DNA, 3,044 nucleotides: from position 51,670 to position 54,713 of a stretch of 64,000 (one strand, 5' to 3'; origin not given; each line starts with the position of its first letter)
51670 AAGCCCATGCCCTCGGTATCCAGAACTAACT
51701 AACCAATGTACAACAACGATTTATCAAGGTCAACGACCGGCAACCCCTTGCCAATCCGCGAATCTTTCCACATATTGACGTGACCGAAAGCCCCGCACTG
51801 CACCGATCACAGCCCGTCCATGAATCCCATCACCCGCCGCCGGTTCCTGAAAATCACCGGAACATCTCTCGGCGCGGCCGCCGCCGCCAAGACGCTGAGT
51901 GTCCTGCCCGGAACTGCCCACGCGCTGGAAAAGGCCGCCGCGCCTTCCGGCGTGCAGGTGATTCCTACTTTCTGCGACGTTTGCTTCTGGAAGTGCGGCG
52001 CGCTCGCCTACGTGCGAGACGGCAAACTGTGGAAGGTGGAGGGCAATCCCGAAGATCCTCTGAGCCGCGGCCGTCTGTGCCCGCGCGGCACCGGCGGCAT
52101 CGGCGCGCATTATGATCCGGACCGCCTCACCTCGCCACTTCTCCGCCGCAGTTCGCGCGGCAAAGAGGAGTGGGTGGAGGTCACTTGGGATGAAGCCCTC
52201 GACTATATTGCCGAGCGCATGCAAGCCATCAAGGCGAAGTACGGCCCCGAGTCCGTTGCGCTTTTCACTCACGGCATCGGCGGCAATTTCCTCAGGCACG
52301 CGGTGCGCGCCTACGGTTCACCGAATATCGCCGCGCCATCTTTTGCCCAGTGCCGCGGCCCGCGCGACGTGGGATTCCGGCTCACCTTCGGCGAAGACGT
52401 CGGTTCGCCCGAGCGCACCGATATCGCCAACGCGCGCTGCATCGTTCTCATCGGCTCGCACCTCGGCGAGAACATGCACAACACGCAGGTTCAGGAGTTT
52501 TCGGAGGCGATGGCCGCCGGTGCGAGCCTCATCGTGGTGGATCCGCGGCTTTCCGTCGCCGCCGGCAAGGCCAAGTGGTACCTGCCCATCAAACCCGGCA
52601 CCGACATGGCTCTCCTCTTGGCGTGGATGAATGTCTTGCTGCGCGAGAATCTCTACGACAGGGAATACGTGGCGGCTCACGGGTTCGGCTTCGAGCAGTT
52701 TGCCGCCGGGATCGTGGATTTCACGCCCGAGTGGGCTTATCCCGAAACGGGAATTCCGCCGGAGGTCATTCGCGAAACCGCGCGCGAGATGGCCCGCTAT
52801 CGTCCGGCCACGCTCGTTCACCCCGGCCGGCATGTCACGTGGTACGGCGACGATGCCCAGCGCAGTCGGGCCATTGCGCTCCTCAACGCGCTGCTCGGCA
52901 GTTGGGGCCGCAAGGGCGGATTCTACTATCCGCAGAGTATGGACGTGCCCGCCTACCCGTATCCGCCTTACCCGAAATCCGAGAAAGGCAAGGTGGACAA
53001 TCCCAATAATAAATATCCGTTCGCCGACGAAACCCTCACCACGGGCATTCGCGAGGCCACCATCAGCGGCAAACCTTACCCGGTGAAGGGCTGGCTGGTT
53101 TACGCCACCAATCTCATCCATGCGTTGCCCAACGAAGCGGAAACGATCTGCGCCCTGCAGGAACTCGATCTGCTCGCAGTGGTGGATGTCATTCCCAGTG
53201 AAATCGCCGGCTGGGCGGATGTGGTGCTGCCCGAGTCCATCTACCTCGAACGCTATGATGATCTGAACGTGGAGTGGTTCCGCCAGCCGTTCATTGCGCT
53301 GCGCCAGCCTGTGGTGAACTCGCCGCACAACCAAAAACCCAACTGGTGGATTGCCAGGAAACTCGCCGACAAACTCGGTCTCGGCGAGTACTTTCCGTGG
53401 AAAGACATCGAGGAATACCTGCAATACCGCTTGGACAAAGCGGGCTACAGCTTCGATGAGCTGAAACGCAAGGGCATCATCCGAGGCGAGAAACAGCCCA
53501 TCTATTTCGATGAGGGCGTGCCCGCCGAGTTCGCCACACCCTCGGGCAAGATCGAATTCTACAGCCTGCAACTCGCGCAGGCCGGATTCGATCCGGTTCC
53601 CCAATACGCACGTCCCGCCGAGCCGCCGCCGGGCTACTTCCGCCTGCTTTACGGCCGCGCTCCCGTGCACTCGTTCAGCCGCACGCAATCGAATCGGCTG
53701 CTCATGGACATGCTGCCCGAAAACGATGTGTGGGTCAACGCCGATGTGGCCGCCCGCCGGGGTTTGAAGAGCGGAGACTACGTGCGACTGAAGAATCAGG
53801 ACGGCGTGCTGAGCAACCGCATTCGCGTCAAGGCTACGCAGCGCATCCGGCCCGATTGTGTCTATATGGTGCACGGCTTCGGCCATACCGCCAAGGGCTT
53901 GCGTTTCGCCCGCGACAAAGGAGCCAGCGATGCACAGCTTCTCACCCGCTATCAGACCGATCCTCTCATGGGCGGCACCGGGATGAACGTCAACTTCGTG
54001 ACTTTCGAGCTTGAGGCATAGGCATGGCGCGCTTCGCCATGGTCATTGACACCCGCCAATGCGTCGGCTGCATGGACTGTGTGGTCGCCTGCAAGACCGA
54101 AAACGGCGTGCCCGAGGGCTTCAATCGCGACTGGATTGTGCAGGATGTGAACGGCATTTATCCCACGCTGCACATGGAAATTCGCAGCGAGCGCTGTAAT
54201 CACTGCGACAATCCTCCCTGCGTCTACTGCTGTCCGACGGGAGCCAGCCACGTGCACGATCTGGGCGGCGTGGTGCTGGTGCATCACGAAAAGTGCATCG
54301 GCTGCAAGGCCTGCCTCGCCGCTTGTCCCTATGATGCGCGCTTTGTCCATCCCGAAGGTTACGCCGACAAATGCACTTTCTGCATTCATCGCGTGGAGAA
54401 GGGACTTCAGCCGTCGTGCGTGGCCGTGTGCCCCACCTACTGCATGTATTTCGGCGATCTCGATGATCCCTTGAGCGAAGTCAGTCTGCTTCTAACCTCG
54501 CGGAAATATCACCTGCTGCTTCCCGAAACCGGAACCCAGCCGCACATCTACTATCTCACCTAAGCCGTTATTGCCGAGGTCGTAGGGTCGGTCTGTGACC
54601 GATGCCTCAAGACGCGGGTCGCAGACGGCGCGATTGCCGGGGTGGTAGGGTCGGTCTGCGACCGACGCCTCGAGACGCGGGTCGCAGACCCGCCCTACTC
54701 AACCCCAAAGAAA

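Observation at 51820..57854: psrA-psrB / T9SS BNR-propeller gene / psrC: a molybdoenzyme operon interrupted by a secreted propeller gene at a repeat-element junction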

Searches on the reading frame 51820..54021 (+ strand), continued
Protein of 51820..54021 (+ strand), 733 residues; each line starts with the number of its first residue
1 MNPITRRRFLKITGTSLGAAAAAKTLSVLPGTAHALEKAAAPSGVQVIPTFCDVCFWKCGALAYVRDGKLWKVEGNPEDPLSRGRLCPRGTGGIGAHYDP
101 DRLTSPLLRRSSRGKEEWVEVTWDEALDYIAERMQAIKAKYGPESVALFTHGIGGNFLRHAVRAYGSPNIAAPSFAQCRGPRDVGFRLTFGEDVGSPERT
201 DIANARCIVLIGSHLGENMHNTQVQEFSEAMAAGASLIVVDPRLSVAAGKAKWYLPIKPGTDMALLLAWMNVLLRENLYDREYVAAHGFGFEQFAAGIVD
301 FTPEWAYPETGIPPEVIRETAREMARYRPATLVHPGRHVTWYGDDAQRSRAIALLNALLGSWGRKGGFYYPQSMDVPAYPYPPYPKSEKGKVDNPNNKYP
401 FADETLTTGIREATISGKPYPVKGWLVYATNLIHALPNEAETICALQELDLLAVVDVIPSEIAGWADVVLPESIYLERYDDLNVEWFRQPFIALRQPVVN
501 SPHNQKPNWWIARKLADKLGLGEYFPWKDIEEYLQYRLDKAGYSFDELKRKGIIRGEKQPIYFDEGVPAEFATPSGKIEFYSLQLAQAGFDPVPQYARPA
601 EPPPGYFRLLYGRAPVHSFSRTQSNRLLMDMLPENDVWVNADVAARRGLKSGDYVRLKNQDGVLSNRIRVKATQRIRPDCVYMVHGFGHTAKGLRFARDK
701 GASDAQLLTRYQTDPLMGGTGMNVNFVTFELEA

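Call 18: find_encoding_contigs(protein=P0127, flank=10000, max_places=2)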
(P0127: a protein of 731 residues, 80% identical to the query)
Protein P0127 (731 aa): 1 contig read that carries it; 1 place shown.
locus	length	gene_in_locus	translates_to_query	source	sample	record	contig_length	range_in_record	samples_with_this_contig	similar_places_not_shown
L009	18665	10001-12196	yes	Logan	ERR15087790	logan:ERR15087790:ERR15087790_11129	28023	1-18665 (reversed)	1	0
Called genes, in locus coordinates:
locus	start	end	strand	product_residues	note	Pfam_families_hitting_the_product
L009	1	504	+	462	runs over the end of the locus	PF02233:PNTB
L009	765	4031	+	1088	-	PF26549:Tricorn_N, PF07676:PD40 (weak), PF26549:Tricorn_N, PF26550:Tricorn_2nd, PF07676:PD40 (weak), PF14684:Tricorn_C1, PF14685:PDZ_Tricorn, PF03572:Peptidase_S41, +3 more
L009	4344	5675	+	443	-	PF01654:Cyt_bd_oxida_I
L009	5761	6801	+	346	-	PF02322:Cyt_bd_oxida_II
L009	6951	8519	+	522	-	PF02012:BNR (faint), PF13088:BNR_2, PF18962:Por_Secre_tail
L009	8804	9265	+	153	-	PF02566:OsmC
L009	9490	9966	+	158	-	PF12728:HTH_17 (weak), PF00376:MerR, PF13411:MerR_1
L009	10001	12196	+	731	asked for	PF04879:Molybdop_Fe4S4, PF00384:Molybdopterin, PF01568:Molydop_binding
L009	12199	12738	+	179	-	PF12797:Fer4_2 (faint), PF12837:Fer4_6 (faint), PF25160:LdpA_Fe-S-bd (faint), PF12838:Fer4_7 (weak), PF13187:Fer4_9 (weak), PF13237:Fer4_10 (weak), PF13247:Fer4_11, PF00037:Fer4 (weak)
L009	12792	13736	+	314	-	PF03916:NrfD, PF14589:NrfD_2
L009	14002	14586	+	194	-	PF04143:Sulf_transp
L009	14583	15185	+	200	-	PF04143:Sulf_transp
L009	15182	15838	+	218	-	PF00581:Rhodanese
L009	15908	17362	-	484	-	PF09594:GT87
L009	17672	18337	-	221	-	PF00072:Response_reg, PF00196:GerE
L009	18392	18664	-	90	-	?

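Call 19: find_related_loci(query=window:51820-54018:+, collection=genome_contigs, flank=8000)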
Query window:51820-54018:+ (733 aa) in genome_contigs; peptide patterns used: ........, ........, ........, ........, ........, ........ (x = any residue, [..] = any of these).
599 stretches matched a pattern (row limit reached: there are more); 572 encode a relative of the query (tblastn E <= 1e-3); the best 80 are kept; 80 distinct loci.
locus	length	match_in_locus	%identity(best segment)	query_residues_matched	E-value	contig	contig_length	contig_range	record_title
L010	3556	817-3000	79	1-732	0e+0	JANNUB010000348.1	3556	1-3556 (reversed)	MAG: Ignavibacteriota bacterium isolate SOY_30_metabat_287 SOY_30_k141_906441, whole genome shotgun sequence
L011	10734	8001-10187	79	1-732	0e+0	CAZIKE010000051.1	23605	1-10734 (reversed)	MAG TPA_asm: uncultured Chitinophagales bacterium isolate SRP290908_co1_392 genome assembly, contig: NODE_2691_length_23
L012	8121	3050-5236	77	1-733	0e+0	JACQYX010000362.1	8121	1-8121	MAG: Ignavibacteriales bacterium isolate NC_groundwater_1552_Pr4_S-0.65um_41_6 SR1-18-Sp65_coassembly_scaffold_720756, w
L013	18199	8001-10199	77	1-733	0e+0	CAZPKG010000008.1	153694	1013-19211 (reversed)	MAG TPA_asm: uncultured Alphaproteobacteria bacterium isolate binchicken_co199_20 genome assembly, contig: NODE_118_leng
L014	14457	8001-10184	77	1-732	0e+0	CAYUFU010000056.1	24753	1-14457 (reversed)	MAG TPA_asm: uncultured Chitinophagales bacterium isolate binchicken_co274_268 genome assembly, contig: NODE_5211_length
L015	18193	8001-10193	76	1-732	0e+0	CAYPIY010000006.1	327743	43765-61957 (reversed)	MAG TPA_asm: uncultured Bacteroidota bacterium isolate binchicken_co115_100 genome assembly, contig: NODE_24_length_3277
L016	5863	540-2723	78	1-732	0e+0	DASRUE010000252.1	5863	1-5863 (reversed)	MAG TPA_asm: Bacteroidota bacterium isolate SMAG_U7886 k141_1503410, whole genome shotgun sequence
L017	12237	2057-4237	75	1-730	0e+0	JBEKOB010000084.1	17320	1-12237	MAG: Bacteroidota bacterium isolate SPRUCE 430 SPRUCE_430_84, whole genome shotgun sequence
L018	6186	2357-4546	75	6-733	0e+0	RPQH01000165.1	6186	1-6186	MAG: Ignavibacteriae bacterium isolate metabat2.211 metabat2.211_Contig_426717, whole genome shotgun sequence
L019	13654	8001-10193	78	1-733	0e+0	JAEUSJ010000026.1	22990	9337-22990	MAG: bacterium isolate new MAG-300 NODE_26_length_22990_cov_7.602496, whole genome shotgun sequence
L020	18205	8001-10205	76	1-733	0e+0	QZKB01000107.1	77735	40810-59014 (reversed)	MAG: Ignavibacteriales bacterium isolate SURF_24 Ga0104751_1000320, whole genome shotgun sequence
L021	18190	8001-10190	76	1-733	0e+0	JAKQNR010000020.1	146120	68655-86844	MAG: bacterium isolate USDV_metabat.161 k141_1015106, whole genome shotgun sequence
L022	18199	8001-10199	74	1-733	0e+0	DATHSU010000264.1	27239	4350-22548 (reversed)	MAG TPA_asm: Ignavibacteriaceae bacterium isolate SMAG_U16059 k141_567539, whole genome shotgun sequence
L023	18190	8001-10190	77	1-733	0e+0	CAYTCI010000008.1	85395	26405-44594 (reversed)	MAG TPA_asm: uncultured Cytophagia bacterium isolate SRP220891_co4_34 genome assembly, contig: NODE_341_length_85395_cov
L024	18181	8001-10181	77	1-732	0e+0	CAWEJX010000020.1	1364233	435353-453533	MAG: uncultured Acidobacteriota bacterium isolate MFD05942.bin.2.136 genome assembly, contig: contig_8737, whole genome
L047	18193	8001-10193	72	1-732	0e+0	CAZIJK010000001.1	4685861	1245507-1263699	MAG TPA_asm: uncultured Melioribacter sp. isolate SRP302447_co3_778 genome assembly, contig: NODE_1_length_4685861_cov_7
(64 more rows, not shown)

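Call 25: search_protein_families(library=ncbifam, proteins=[window:51820-54018:+])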
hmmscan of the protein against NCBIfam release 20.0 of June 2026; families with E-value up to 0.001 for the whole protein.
window:51820-54018:+ (733 aa): 26 families (the best 25 are shown)
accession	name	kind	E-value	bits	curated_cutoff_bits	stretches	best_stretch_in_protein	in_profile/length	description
NF012032.0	PRK15488.1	equivalog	1.7e-151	505.8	694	2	4-557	3-565/759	thiosulfate reductase PhsA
TIGR01591.1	Fdh-alpha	equivalog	6.5e-76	255.8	666.25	1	50-685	1-641/672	formate dehydrogenase subunit alpha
TIGR02166.1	dmsA_ynfE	subfamily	2e-68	231.2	777.7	1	4-727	1-789/794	DMSO/selenate family reductase complex A subunit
NF047855.1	AssmNtatRedNasC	equivalog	9.8e-51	172.8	1100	2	45-364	18-338/708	assimilatory nitrate reductase catalytic subunit NasC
TIGR03479.1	DMSO_red_II_alp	subfamily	2.5e-49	168.1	984.75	3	50-284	61-303/913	molybdopterin-dependent oxidoreductase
NF041885.1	selenate_YnfE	exception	6.6e-49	166.4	1675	1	4-729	3-802/805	selenate/tellurate reductase subunit YnfE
NF041714.1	arsenate_red_ArrA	equivalog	8.6e-47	159.8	1600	1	5-534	4-583/848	arsenate respiratory reductase molybdopterin-containing subunit ArrA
NF041884.1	selenate_YnfF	exception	7.9e-46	156.3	1650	1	4-728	1-794/798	selenate/tellurate reductase subunit YnfF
NF041783.2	mnquin_red_QrcB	equivalog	1.4e-43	149.1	440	2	48-554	53-536/695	menaquinone reductase molybdopterin-binding-like subunit QrcB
NF011566.1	PRK14990.1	exception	2.8e-41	141.4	1600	1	4-730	14-812/814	dimethylsulfoxide reductase subunit A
TIGR01553.1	formate-DH-alph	equivalog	4.2e-40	137.3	814.2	2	4-136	2-138/1009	formate dehydrogenase-N subunit alpha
TIGR00509.1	bisC_fam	subfamily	2.6e-37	128.5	1017.55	3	223-367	193-342/772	molybdopterin guanine dinucleotide-containing S/N-oxide reductase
NF041513.1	formate_DH_Act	exception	9.6e-35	119.7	1400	2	43-139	38-132/1067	formate dehydrogenase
NF010055.0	PRK13532.1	equivalog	1.7e-29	102.6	904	1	4-287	3-290/830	nitrate reductase catalytic subunit NapA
TIGR01706.1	NAPA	equivalog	1.4e-28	99.7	930.55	1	4-289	2-292/830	periplasmic nitrate reductase subunit alpha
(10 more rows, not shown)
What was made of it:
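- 51820..54021 (+): psrA/phsA-like Mo-bisPGD catalytic subunit with Tat signal. Best NCBIfam match is PhsA at 505.8 bits, below its cut-off of 694 (call 25).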

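Call 35: find_encoding_contigs(protein=P0123, flank=6000, max_places=3)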
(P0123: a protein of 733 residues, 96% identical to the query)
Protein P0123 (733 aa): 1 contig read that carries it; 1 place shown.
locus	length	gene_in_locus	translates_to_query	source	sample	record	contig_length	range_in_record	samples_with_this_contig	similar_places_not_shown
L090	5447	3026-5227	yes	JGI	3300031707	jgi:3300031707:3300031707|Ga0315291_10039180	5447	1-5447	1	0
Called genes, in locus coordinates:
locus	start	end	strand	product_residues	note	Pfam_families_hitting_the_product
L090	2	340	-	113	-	?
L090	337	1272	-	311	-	PF01967:MoaC, PF00994:MoCF_biosynth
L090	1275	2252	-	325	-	PF04055:Radical_SAM, PF06463:Mob_synth_C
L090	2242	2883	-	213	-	PF12804:NTP_transf_3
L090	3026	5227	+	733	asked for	PF04879:Molybdop_Fe4S4, PF00384:Molybdopterin, PF01568:Molydop_binding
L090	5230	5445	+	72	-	?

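Call 36: find_encoding_contigs(protein=P0126, flank=6000, max_places=3)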
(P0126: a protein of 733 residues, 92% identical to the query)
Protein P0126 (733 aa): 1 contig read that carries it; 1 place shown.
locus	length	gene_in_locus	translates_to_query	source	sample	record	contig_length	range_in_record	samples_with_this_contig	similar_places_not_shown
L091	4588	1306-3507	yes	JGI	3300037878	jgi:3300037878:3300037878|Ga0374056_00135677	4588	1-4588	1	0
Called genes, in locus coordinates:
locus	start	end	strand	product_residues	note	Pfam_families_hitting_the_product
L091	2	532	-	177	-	?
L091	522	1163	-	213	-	PF12804:NTP_transf_3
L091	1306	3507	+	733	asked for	PF04879:Molybdop_Fe4S4, PF00384:Molybdopterin, PF01568:Molydop_binding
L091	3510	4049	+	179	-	PF12838:Fer4_7 (weak), PF13187:Fer4_9 (weak), PF13237:Fer4_10 (weak), PF13247:Fer4_11, PF00037:Fer4, PF12797:Fer4_2 (weak), PF12837:Fer4_6 (weak)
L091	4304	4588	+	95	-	?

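Call 48: search_protein_families(library=pfam, proteins=[L015:10945-11319:+, L047:10899-11201:+], max_evalue=0.001)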
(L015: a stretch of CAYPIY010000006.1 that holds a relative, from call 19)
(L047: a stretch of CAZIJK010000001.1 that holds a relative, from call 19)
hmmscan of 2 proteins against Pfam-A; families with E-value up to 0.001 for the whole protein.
L015:10945-11319:+ (125 aa): 1 family
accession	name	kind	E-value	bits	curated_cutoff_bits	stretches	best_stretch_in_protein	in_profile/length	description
PF13366.12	PDDEXK_3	-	8.9e-44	149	22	1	5-121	2-117/117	PD-(D/E)XK nuclease superfamily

L047:10899-11201:+ (101 aa): 1 family
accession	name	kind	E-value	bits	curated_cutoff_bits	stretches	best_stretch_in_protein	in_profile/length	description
PF01541.30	GIY-YIG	-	3.2e-17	63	22.6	1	3-76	1-77/78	GIY-YIG catalytic domain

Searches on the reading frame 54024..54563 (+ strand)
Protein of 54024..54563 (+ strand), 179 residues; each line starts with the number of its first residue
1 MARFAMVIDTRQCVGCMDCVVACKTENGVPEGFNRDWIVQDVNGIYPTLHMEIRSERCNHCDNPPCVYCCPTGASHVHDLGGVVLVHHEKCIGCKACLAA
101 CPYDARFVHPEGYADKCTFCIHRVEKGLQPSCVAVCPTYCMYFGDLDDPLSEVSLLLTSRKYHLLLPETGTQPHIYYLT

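Call 3: search_protein_families(library=pfam, proteins=[window:54024-54563:+], max_evalue=0.01)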
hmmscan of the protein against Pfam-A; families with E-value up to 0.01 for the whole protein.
window:54024-54563:+ (179 aa): 11 families
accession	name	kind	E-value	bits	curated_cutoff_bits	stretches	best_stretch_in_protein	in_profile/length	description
PF13247.11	Fer4_11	-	7.7e-25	87.4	26.2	1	50-145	2-99/100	4Fe-4S dicluster domain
PF12838.12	Fer4_7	-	1.1e-11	45.4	27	3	12-74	1-52/52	4Fe-4S dicluster domain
PF13187.11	Fer4_9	-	2.7e-11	43.7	27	2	12-74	1-51/52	4Fe-4S dicluster domain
PF12837.12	Fer4_6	-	3.8e-10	39.6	25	2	88-105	6-23/24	4Fe-4S binding domain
PF13237.11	Fer4_10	-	2.8e-09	37.2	25.5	2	51-102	2-53/53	4Fe-4S dicluster domain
PF12797.12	Fer4_2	-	4.1e-09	36.2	24.5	2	83-103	2-22/22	4Fe-4S binding domain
PF00037.32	Fer4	-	5.7e-09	35.9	21.1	2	86-105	3-22/24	4Fe-4S binding domain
PF12800.12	Fer4_4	-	5.1e-05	23.7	24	1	89-104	2-17/17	4Fe-4S binding domain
PF25160.1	LdpA_Fe-S-bd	-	8.3e-05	22.7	27.6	1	61-104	5-41/49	LdpA Fe-S cluster-binding domain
PF12798.12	Fer4_3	-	0.00026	22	27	0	91-105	1-15/15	4Fe-4S binding domain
PF14697.11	Fer4_21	-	0.00033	21.2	35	1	53-104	3-55/59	4Fe-4S dicluster domain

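Call 25: search_protein_families(library=ncbifam, proteins=[window:54024-54560:+])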
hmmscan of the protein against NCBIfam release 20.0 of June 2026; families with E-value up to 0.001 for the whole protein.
window:54024-54560:+ (179 aa): 35 families (the best 25 are shown)
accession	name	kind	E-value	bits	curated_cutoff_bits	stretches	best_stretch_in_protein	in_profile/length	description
TIGR03149.1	cyt_nit_nrfC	equivalog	2.3e-52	177.6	377.6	1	2-177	37-215/225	cytochrome c nitrite reductase Fe-S protein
NF011569.0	PRK14993.1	equivalog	1.9e-47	161.8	416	1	2-178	42-222/244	tetrathionate reductase subunit TtrB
NF045797.1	DsrO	equivalog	2.1e-46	158.2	200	1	2-178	42-234/235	sulfate reduction electron transfer complex DsrMKJOP subunit DsrO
NF041715.1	arsenate_red_ArrB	equivalog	3.7e-46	157.5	450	2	3-105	2-103/233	arsenate respiratory reductase iron-sulfur subunit ArrB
TIGR02951.1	DMSO_dmsB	equivalog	3.4e-33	115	214.1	1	5-148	3-155/161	DMSO/selenate family reductase complex B subunit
TIGR03478.1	DMSO_red_II_bet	subfamily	1.6e-32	112.7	480.7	1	33-178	106-253/321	DMSO reductase family type II enzyme, iron-sulfur subunit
NF042979.1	EthbenzDh_ebdB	equivalog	2.5e-29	102.3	740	1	35-178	130-275/354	ethylbenzene dehydrogenase subunit beta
NF041782.1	mnquin_red_QrcC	equivalog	1.2e-25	90.6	400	2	4-107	1-117/239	menaquinone reductase iron-sulfur cluster-binding subunit QrcC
TIGR01582.1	FDH-beta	equivalog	1.4e-25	90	334.7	1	50-148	85-184/283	formate dehydrogenase subunit beta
NF008134.0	PRK10882.1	equivalog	2.4e-22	79.4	263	1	56-155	111-217/329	hydrogenase 2 operon protein HybA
NF038355.1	FDH3_beta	equivalog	3.8e-20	72.7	240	1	3-121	2-122/180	formate dehydrogenase FDH3 subunit beta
TIGR01660.1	narH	equivalog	3.5e-18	65.3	524.05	1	34-145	159-271/492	nitrate reductase subunit beta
NF045715.1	sulf_resp_HmcB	equivalog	2.7e-17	62.8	420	1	54-150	103-202/307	sulfate respiration complex iron-sulfur protein HmcB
NF009408.0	PRK12769.1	equivalog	2.8e-16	58.8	1003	1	1-141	1-142/659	formate-dependent uric acid utilization protein AegA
NF007658.0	PRK10330.1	equivalog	3.1e-16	59.4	260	1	1-145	1-156/181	electron transport protein HydN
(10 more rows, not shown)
